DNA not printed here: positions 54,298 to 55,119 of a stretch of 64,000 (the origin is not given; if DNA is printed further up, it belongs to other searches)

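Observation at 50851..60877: bai-like steroid/bile-acid reductive-metabolism gene set: OYE flavoenzymes + BaiE-like dehydratase + KstD/BaiJ-like flavoprotein + SDR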

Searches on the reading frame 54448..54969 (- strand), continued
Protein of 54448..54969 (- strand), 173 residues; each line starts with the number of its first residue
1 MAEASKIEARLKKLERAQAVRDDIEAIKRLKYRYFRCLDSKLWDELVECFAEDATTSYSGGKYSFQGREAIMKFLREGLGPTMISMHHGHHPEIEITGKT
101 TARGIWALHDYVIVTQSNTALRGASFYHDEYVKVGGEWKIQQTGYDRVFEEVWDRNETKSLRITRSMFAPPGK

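Call 64: find_encoding_contigs(protein=P0115, flank=10000, max_places=1)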
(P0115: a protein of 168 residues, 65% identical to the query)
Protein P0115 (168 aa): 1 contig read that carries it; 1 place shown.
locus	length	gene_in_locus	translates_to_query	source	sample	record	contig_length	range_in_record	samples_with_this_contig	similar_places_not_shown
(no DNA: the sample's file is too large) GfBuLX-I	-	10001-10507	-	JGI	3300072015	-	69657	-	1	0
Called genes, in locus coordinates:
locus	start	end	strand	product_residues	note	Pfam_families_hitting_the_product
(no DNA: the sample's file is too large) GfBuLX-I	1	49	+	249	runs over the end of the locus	PF13490:zf-HC2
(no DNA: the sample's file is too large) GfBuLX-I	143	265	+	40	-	-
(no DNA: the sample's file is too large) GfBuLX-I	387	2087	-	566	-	PF00587:tRNA-synt_2b, PF04073:tRNA_edit, PF03129:HGTP_anticodon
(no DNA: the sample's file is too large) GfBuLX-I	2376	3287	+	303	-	PF02899:Phage_int_SAM_1, PF13495:Phage_int_SAM_4 (weak), PF00589:Phage_integrase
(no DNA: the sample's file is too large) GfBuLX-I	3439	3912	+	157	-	PF02481:DNA_processg_A (weak), PF18306:LDcluster4, PF03641:Lysine_decarbox (weak)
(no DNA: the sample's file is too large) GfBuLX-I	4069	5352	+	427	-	PF03952:Enolase_N, PF00113:Enolase_C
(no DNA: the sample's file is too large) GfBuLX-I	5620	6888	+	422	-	PF02515:CoA_transf_3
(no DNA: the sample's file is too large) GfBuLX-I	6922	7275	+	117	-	PF03446:NAD_binding_2 (weak)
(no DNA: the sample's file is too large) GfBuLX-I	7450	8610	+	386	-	PF02771:Acyl-CoA_dh_N, PF02770:Acyl-CoA_dh_M, PF00441:Acyl-CoA_dh_1, PF08028:Acyl-CoA_dh_2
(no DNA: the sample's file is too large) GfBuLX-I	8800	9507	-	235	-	PF00196:GerE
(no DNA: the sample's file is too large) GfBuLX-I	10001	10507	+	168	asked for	PF13577:SnoaL_4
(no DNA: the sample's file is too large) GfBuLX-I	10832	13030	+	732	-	PF02538:Hydantoinase_B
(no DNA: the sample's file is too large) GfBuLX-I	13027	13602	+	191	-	PF08882:Acetone_carb_G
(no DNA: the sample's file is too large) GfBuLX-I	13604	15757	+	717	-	PF05378:Hydant_A_N, PF01968:Hydantoinase_A, PF19278:Hydant_A_C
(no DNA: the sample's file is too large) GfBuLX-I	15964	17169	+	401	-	PF00512:HisKA, PF02518:HATPase_c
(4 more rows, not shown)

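Call 67: search_protein_representatives(protein=window:54448-54969:-)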
Query: 173 residues. Proteins with E-value up to 0.001 (for the whole library): 3415; up to 1e-10: 1309; up to 1e-30: 68. The best 150 are listed.
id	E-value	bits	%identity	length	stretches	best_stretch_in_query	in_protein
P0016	2.6e-80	284.5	74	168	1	2-170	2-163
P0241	2.4e-58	213.0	43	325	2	21-155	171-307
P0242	2.1e-56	206.7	35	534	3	21-149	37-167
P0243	1.4e-54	200.7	64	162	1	13-164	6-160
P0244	5.6e-51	189.1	36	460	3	23-143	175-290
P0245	9.6e-50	185.0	55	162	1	23-172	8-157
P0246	7.7e-49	182.1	35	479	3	22-144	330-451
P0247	1.1e-48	181.6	35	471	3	16-141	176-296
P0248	2.7e-48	180.3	34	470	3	17-142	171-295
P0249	1.5e-44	168.1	35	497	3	16-142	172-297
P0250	2.4e-44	167.4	48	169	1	13-172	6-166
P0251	2.2e-42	161.1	36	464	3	19-142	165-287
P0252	6.0e-42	159.7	49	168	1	23-166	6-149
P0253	2.4e-41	157.7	52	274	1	21-168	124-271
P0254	4.1e-41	157.0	36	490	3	23-148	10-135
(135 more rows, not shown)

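Call 72: list_cluster_members(proteins=[window:54448-54969:-, window:52849-53379:+, window:53362-54408:-, window:58943-60877:-, window:50851-52833:+])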
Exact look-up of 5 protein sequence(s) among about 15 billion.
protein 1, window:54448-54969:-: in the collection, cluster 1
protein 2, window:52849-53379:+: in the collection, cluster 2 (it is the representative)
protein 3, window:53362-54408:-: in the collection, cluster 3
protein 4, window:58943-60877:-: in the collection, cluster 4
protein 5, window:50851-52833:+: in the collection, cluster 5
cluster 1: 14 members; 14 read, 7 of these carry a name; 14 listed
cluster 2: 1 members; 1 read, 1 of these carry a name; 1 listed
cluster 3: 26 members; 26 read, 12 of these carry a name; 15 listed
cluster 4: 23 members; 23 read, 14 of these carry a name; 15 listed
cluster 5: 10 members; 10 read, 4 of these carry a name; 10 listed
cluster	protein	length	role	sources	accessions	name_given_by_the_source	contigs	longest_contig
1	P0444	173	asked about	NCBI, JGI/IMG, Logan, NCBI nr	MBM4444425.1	MAG: nuclear transport factor 2 family protein [Chloroflexi bacterium] | nuclear transport factor 2 family protein [Chloroflexota bacterium]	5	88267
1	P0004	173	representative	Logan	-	-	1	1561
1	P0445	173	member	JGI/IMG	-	bile-acid 7alpha-dehydratase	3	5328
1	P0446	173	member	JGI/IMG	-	bile-acid 7alpha-dehydratase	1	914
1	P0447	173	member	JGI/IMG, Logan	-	bile-acid 7alpha-dehydratase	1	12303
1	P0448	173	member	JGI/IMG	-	bile-acid 7alpha-dehydratase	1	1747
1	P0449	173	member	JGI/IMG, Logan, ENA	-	bile-acid 7alpha-dehydratase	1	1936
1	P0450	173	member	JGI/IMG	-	bile-acid 7alpha-dehydratase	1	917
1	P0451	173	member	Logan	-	-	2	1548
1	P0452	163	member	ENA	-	-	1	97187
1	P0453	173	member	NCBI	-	-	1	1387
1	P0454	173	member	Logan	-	-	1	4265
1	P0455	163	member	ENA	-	-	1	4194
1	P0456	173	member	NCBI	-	-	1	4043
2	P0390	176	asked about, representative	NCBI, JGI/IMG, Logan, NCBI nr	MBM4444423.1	MAG: hypothetical protein FJ020_03850 [Chloroflexi bacterium] | hypothetical protein [Chloroflexota bacterium]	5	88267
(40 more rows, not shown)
